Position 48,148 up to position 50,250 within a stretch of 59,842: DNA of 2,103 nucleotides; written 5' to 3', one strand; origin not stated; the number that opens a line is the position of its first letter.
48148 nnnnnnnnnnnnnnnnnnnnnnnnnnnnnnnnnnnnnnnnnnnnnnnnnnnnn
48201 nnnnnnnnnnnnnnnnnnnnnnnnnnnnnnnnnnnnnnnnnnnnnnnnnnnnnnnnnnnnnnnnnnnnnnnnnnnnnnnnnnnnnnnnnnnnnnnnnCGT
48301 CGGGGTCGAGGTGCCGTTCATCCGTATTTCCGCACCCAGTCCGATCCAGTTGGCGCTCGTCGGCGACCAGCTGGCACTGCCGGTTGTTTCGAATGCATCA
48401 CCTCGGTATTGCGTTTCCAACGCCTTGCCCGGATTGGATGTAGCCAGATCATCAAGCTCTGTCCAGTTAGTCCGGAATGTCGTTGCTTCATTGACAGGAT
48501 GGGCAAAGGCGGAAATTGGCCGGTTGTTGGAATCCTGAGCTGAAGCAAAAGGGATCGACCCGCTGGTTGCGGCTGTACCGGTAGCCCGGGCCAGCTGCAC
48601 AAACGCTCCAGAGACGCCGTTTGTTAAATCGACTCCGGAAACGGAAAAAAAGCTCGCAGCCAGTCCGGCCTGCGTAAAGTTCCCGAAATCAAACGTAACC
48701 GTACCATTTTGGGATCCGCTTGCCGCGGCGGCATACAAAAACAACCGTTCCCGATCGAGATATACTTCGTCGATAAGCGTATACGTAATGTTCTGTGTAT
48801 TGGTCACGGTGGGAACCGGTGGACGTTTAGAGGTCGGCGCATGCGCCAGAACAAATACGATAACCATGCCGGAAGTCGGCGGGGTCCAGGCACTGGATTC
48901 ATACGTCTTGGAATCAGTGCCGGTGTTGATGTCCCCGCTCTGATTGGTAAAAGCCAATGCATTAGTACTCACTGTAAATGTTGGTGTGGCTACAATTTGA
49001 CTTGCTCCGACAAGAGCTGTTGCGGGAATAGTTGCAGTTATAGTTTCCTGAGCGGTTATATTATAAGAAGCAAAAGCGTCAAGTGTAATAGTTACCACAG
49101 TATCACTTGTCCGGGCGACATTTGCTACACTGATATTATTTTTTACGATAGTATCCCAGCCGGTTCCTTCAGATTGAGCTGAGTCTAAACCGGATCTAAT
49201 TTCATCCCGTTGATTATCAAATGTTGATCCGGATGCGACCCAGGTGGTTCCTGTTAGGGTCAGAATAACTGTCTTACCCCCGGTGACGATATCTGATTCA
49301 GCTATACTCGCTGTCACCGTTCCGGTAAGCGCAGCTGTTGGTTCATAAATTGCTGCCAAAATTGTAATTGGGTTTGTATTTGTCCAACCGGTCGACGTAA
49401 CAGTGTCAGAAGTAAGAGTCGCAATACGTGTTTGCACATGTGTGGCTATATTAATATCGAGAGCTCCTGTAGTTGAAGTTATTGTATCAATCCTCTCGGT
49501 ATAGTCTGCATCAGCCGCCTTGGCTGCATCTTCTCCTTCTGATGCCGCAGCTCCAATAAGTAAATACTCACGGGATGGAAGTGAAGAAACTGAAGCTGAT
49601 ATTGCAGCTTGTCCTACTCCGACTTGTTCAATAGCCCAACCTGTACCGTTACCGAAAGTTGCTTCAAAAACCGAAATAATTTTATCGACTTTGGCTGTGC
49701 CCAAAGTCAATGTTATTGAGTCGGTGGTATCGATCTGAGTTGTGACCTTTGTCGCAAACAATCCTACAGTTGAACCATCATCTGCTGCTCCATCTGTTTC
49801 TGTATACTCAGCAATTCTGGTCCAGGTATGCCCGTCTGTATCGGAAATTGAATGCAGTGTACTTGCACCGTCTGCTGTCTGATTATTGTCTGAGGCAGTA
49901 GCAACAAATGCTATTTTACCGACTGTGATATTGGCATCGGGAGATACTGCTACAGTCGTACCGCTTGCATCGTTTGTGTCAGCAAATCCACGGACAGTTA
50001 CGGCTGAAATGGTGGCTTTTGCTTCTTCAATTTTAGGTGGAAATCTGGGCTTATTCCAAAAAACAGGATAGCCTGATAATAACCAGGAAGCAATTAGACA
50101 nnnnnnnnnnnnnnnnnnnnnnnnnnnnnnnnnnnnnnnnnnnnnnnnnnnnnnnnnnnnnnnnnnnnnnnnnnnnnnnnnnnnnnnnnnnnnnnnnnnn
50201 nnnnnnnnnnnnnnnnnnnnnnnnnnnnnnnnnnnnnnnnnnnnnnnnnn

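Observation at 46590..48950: GC-rich block of about 2.3 kb inside giant 3: compositional mosaic within a single ORF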

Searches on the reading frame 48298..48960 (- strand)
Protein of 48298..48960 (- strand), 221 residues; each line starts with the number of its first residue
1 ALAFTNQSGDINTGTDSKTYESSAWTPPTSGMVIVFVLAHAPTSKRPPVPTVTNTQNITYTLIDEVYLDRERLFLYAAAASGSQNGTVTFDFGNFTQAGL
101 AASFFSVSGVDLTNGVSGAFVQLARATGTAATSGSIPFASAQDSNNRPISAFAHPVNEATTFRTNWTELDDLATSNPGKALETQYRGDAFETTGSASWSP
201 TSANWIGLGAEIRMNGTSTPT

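Call 27: search_protein_families(library=pfam, proteins=[window:48298-48960:-], max_evalue=1)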
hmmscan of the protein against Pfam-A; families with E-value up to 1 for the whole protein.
window:48298-48960:- (221 aa): 0 families

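Call 29: search_protein_families(library=phrogs, proteins=[window:48298-48960:-], max_evalue=0.01)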
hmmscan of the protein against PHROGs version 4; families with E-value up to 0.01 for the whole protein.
window:48298-48960:- (221 aa): 0 families

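Call 44: predict_structure(alignment_id=A2)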
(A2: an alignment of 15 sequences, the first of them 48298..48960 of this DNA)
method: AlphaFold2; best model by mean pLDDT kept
length: 221 residues; sequences in the alignment: 15
mean_pLDDT: 90.6   pTM: 0.90
mean pLDDT of the five models: 90.6, 90.5, 90.3, 90.1, 88.5
residues with pLDDT >= 90: 163; 70-90: 47; 50-70: 8; < 50: 3
segments of 3 or more residues with pLDDT < 50: 219-221
pLDDT, mean of each block of 10 residues (from residue 1): 90 95 95 97 90 97 96 97 97 95 96 94 94 89 84 88 89 77 88 88 93 73 43
secondary structure, 60 per line:
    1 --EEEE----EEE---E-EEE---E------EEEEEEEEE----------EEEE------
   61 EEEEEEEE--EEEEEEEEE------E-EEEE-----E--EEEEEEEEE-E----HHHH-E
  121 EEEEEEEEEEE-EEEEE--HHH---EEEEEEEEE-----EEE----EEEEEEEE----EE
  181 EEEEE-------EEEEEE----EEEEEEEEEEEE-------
elements in order: E3-6 E11-13 E19-21 E32-40 E51-54 E61-68 E71-79 E88-91 E100-108 H115-118 E120-131 E133-137 E146-154 E160-162 E167-174 E179-185 E193-198 E203-214
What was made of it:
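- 48298..48960 (-): Module A (aa 1225-1445): a beta-sandwich with the fold of phage 'minor tail protein' domains. It is absent from giant 2. GC3 is 0.58. AlphaFold2 pLDDT 90.6 (call 44).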

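Call 47: fold_search(model_id=the predicted structure, library=pdb)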
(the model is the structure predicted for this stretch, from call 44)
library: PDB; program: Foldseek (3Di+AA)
matches with E <= 10: 1020; with E <= 0.001: 4
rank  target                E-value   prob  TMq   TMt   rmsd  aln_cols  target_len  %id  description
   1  8wqp_A                1.9e-04  0.54  0.27  0.26  15.5       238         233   14  Cryo-EM structure of T. pseudonana PyShell helical tube (released 2024-10-09)
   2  2gdf_A                3.2e-04  0.12  0.14  0.14  17.7       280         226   12  Crystal structure of Dioclea violacea seed lectin (released 2006-09-16)
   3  9fti_A                6.3e-04  0.20  0.22  0.11  18.8       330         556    7  Open conformation of the pentameric ligand-gated ion channel, DeCLIC at pH 5 with 10mM EDTA (released 2024-09-11)
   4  6q5u_D                7.3e-04  0.28  0.27  0.18  14.6       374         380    7  High resolution electron cryo-microscopy structure of the bacteriophage PR772 (released 2019-06-19)
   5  1hqn_A                1.3e-03  0.25  0.25  0.17  14.5       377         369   10  THE SELENOMETHIONINE DERIVATIVE OF P3, THE MAJOR COAT PROTEIN OF THE LIPID-CONTAINING BACTERIOPHAGE PRD1. (released 2001-01-17)
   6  7ljg_A                1.5e-03  0.08  0.14  0.14  17.6       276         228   12  Crystal Structure of Lectin from Dioclea altissima (released 2022-02-09)
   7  6q5u_C                1.7e-03  0.21  0.24  0.16  14.8       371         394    8  High resolution electron cryo-microscopy structure of the bacteriophage PR772 (released 2019-06-19)
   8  4xbg_H                2.1e-03  0.08  0.17  0.16  18.9       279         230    9  Crystal structure of human 4E10 Fab in complex with phosphatidic acid (06:0 PA): 2.73 A resolution (released 2016-02-03)
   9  1ens_A                2.1e-03  0.08  0.15  0.15  18.3       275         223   10  CRYSTALS OF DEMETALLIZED CONCANAVALIN A SOAKED WITH COBALT HAVING A COBALT ION BOUND IN THE S1 SITE (released 1996-08-17)
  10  9ev7_C                2.4e-03  0.15  0.24  0.15  20.2       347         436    7  3DFlex refinement of the CryoEM structure of DeCLIC nanodisc with 10mM EDTA in asym state (released 2025-04-09)
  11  9qrm_B                2.4e-03  0.15  0.22  0.11  15.5       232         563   12  X-ray structure of Kp32gp38 in complex with K21 pyr5 (released 2025-09-03)
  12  5es4_A                2.4e-03  0.13  0.21  0.06  23.3       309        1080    7  RE-REFINEMENT OF INTEGRIN ALPHAXBETA2 ECTODOMAIN IN THE CLOSED/BENT CONFORMATION (released 2016-03-02)
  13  1tzg_H                3.0e-03  0.15  0.23  0.22  18.3       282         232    9  Crystal structure of HIV-1 neutralizing human Fab 4E10 in complex with a 13-residue peptide containing the 4E10 epitop (released 2005-03-01)
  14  2vvf_A                3.3e-03  0.23  0.25  0.22  12.4       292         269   11  Crystal structure of the major capsid protein P2 from Bacteriophage PM2 (released 2008-09-16)
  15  1cjd_B                3.3e-03  0.21  0.26  0.18  14.7       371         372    9  THE BACTERIOPHAGE PRD1 COAT PROTEIN, P3, IS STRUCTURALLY SIMILAR TO HUMAN ADENOVIRUS HEXON (released 1999-09-20)
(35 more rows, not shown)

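Call 50: find_related_loci(query=A2, collection=viral_contigs, flank=6000)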
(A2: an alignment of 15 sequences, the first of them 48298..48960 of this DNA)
Query A2 (221 aa) in viral_contigs; peptide patterns used: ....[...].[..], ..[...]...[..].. (x = any residue, [..] = any of these).
59 stretches matched a pattern; 20 encode a relative of the query (tblastn E <= 1e-3); 20 distinct loci.
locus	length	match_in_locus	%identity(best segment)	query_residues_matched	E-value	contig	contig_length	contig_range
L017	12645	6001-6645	47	1-213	2e-50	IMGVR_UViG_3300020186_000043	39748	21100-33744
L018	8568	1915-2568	45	1-216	1e-42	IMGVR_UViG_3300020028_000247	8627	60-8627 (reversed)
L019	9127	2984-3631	45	1-213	8e-43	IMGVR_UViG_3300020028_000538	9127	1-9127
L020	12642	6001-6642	43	1-213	5e-42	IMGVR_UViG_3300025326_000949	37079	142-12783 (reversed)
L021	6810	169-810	43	1-213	5e-42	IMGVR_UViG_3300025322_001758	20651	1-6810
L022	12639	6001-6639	49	1-212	2e-49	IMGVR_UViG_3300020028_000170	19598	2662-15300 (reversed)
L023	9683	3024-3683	43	1-213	4e-40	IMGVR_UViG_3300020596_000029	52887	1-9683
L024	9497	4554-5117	44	23-215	1e-38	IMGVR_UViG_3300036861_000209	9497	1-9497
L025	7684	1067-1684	43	10-219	5e-38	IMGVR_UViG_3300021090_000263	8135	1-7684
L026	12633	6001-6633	42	1-207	4e-37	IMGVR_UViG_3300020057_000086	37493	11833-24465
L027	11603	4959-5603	42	1-213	3e-37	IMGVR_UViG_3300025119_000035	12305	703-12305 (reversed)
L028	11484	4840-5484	42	1-213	3e-37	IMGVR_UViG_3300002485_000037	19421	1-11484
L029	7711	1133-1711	44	19-213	1e-36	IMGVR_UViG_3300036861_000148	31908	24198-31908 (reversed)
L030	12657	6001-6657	39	1-213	4e-33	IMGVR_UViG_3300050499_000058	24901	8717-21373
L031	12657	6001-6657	39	1-213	4e-33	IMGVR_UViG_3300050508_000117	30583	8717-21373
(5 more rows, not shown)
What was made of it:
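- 48298..48960 (-): Twenty IMG/VR loci (call 50).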

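Call 52: fold_search(model_id=the predicted structure, library=viral)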
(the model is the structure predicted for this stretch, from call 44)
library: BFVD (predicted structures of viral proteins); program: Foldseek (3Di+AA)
matches with E <= 10: 1225; with E <= 0.001: 86
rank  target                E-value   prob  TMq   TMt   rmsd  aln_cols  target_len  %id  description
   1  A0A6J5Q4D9            4.3e-20  1.00  0.87  0.48   1.8       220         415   23  Uncharacterized protein [uncultured Caudovirales phage]
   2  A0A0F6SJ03            4.3e-13  1.00  0.78  0.71   3.2       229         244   16  Uncharacterized protein [Sinorhizobium phage phiN3]
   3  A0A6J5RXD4            5.2e-12  1.00  0.79  0.35   3.3       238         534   17  Uncharacterized protein [uncultured Caudovirales phage]
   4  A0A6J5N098            1.3e-11  1.00  0.74  0.65   4.2       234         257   18  Uncharacterized protein [uncultured Caudovirales phage]
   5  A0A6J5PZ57            1.5e-11  1.00  0.79  0.76   3.3       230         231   15  Uncharacterized protein [uncultured Caudovirales phage]
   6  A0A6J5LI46            5.0e-11  1.00  0.71  0.72   4.9       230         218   14  Uncharacterized protein [uncultured Caudovirales phage]
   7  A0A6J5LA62            7.3e-11  1.00  0.72  0.64   4.6       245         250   16  Uncharacterized protein [uncultured Caudovirales phage]
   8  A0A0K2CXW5            1.2e-10  1.00  0.62  0.60   5.0       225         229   15  (no name in the UniProt tables at hand)
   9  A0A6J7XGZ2            1.9e-10  1.00  0.72  0.26   4.4       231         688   16  Uncharacterized protein [uncultured Caudovirales phage]
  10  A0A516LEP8            1.6e-09  1.00  0.71  0.42   4.6       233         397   17  (no name in the UniProt tables at hand)
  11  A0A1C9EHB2            1.7e-09  1.00  0.75  0.79   3.4       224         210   13  Minor tail protein [Mycobacterium phage Tonenili]
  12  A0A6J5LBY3            2.7e-09  1.00  0.36  0.16  21.1       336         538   13  Uncharacterized protein [uncultured Caudovirales phage]
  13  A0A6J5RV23            2.9e-09  1.00  0.61  0.43   5.8       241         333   16  Ig-like domain-containing protein [uncultured Caudovirales phage]
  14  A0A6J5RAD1            4.6e-09  1.00  0.68  0.62   4.6       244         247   14  Uncharacterized protein [uncultured Caudovirales phage]
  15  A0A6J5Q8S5            5.0e-09  1.00  0.59  0.62   4.9       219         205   14  Uncharacterized protein [uncultured Caudovirales phage]
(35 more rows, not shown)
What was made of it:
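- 48298..48960 (-): BFVD match with query-normalised TM-score 0.87 (call 52).
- On Phage tail-tip or minor tail protein modules: Many of the matches are mycobacteriophage 'minor tail proteins' (calls 44, 52).
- Module A's fold matches Caudovirales proteins and mycobacteriophage 'minor tail proteins', with query-normalised TM-scores up to 0.87 (call 52).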

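Call 73: search_protein_families(library=phrogs, proteins=[L022:201-3365:+, L022:3369-5975:+, L022:5998-7851:+, L022:7848-8435:+, L022:9870-12077:-, L017:2665-4812:+, L017:5159-5998:+, L017:5998-6717:+, L017:7211-8749:+, L017:9669-10724:+], max_evalue=0.001)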
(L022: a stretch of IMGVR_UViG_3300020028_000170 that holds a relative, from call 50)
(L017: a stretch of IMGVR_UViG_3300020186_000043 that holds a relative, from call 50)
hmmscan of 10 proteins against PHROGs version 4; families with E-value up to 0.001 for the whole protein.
L022:201-3365:+ (1054 aa): 26 families (the best 25 are shown)
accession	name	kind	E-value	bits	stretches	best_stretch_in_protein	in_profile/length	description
phrog_1533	-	tail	1.4e-62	212.8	1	2-461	257-668/1688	tail length tape measure protein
phrog_4704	-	tail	1.9e-51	176.5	1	2-294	223-512/625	tail length tape measure protein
phrog_1272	-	tail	4.8e-42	144.9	1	2-1015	267-1074/1606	tail length tape measure protein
phrog_28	-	tail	2.5e-41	143.3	1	1-875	286-741/1228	tail length tape measure protein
phrog_36752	-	unknown function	2e-37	129.5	1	31-366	108-456/1078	-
phrog_19074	-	unknown function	9.5e-34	117.5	1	2-330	159-485/1384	-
phrog_991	-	tail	1.2e-32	113.5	1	1-505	301-728/1966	tail length tape measure protein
phrog_9696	-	tail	3.7e-29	102.2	1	2-283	85-349/1415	tail length tape measure protein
phrog_5218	-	unknown function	4.9e-28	98.9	1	1-443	233-599/1599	-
phrog_167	-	tail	2.2e-22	79.7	1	2-842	289-903/1555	tail length tape measure protein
phrog_1293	-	tail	6.8e-22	78.2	1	35-458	224-624/1424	tail length tape measure protein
phrog_5493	-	tail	6.1e-21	75.5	1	35-262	105-331/1102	tail length tape measure protein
phrog_16692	-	unknown function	4.1e-17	62.9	1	4-379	186-576/1107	-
phrog_14917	-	tail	3.7e-15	55.5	1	2-401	341-736/2249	tail length tape measure protein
phrog_5448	-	tail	7e-15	54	1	63-237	360-526/3103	tail length tape measure protein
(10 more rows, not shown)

L022:3369-5975:+ (868 aa): 4 families
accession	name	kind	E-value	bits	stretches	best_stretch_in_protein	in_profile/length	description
phrog_33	-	tail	3.4e-11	43.9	1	230-383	52-186/651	distal tail protein Dit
phrog_5490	-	unknown function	2.2e-09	37.8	1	517-738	25-254/382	-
phrog_106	-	tail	3.2e-08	34.2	1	344-819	164-270/329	minor tail protein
phrog_5577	-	tail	0.00026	21.5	0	743-816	185-254/295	minor tail protein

L022:5998-7851:+ (617 aa): 1 family
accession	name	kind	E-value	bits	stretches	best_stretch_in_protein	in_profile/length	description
phrog_538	-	tail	6.3e-26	92.2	2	461-600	217-364/684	minor tail protein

L022:7848-8435:+ (195 aa): 0 families

L022:9870-12077:- (735 aa): 4 families
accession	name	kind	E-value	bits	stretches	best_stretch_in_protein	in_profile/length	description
phrog_12517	-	unknown function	2.9e-11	44.1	0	605-678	194-268/316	-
phrog_67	-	other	2e-06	28.1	1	53-88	302-337/743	DNA methyltransferase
phrog_18146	-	other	2.4e-06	27.7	1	42-86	59-103/452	DNA methyltransferase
phrog_6025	-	other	0.00022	21.9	0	333-353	23-43/192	DNA methyltransferase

L017:2665-4812:+ (715 aa): 2 families
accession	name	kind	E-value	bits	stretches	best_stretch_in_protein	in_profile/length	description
phrog_315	-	lysis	4.7e-20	72.7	1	568-714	333-493/677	endolysin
phrog_12853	-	unknown function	2.7e-08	35.3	1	569-670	2-98/131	-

L017:5159-5998:+ (279 aa): 0 families

L017:5998-6717:+ (239 aa): 0 families

L017:7211-8749:+ (512 aa): 0 families

L017:9669-10724:+ (351 aa): 35 families (the best 25 are shown)
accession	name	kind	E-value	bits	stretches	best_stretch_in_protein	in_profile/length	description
phrog_59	-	DNA, RNA and nucleotide metabolism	1.8e-36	127.4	1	148-348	137-319/423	HNH endonuclease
phrog_1872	-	DNA, RNA and nucleotide metabolism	7.7e-34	118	1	139-256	12-134/166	endonuclease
phrog_826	-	DNA, RNA and nucleotide metabolism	3.9e-28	99.8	1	129-238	53-165/281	HNH endonuclease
phrog_3593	-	DNA, RNA and nucleotide metabolism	3.1e-27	96.6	1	136-237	45-147/210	HNH endonuclease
phrog_6254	-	DNA, RNA and nucleotide metabolism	1e-23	85.3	1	160-248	12-103/154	HNH endonuclease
phrog_4842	-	DNA, RNA and nucleotide metabolism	1.2e-14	55.3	1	149-222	66-138/154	HNH endonuclease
phrog_1492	-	DNA, RNA and nucleotide metabolism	1.1e-11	45.5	1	165-238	83-166/414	HNH endonuclease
phrog_20467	-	DNA, RNA and nucleotide metabolism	2e-11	44.8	1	249-292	64-107/112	HNH endonuclease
phrog_6156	-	DNA, RNA and nucleotide metabolism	2.9e-11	44.2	2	234-292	172-230/261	endonuclease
phrog_25114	-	unknown function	7.5e-10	39.9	1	102-141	4-43/156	-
phrog_99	-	DNA, RNA and nucleotide metabolism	6.8e-09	36.9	1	167-238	143-212/383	HNH endonuclease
phrog_517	-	DNA, RNA and nucleotide metabolism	1.3e-08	36.8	0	299-346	78-125/128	HTH DNA binding protein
phrog_3855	-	DNA, RNA and nucleotide metabolism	4.2e-08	34.6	0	300-339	57-96/115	HTH DNA binding protein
phrog_8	-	transcription regulation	6.2e-08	33.5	1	256-347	83-195/346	transcriptional regulator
phrog_1373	-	transcription regulation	7.4e-08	33.5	0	291-347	47-101/166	transcriptional regulator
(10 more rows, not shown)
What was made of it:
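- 48298..48960 (-): Position after tape measure and Dit in L022 (call 73).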

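Call 78: find_related_loci(query=A2, collection=genome_contigs, flank=6000)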
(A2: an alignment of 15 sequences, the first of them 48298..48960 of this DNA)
Query A2 (221 aa) in genome_contigs; peptide patterns used: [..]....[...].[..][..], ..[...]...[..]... (x = any residue, [..] = any of these).
10 stretches matched a pattern; 1 encode a relative of the query (tblastn E <= 1e-3); 1 distinct loci.
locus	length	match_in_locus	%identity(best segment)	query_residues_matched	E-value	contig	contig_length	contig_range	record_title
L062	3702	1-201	51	147-213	5e-16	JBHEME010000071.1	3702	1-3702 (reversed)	MAG: Gemmatimonadaceae bacterium isolate S2_bin.52.strict S2_NODE_71, whole genome shotgun sequence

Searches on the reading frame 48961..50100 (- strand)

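Call 27: search_protein_families(library=pfam, proteins=[window:48961-50100:-], max_evalue=1)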
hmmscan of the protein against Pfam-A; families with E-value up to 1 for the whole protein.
window:48961-50100:- (380 aa): 1 family
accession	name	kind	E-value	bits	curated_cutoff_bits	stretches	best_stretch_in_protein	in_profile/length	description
PF11038.14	DGF-1_5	-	0.0053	17.2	25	1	309-378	49-119/120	Dispersed gene family protein 1, region 4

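Call 29: search_protein_families(library=phrogs, proteins=[window:48961-50100:-], max_evalue=0.01)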
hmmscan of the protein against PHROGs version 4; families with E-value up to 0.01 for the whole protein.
window:48961-50100:- (380 aa): 0 families
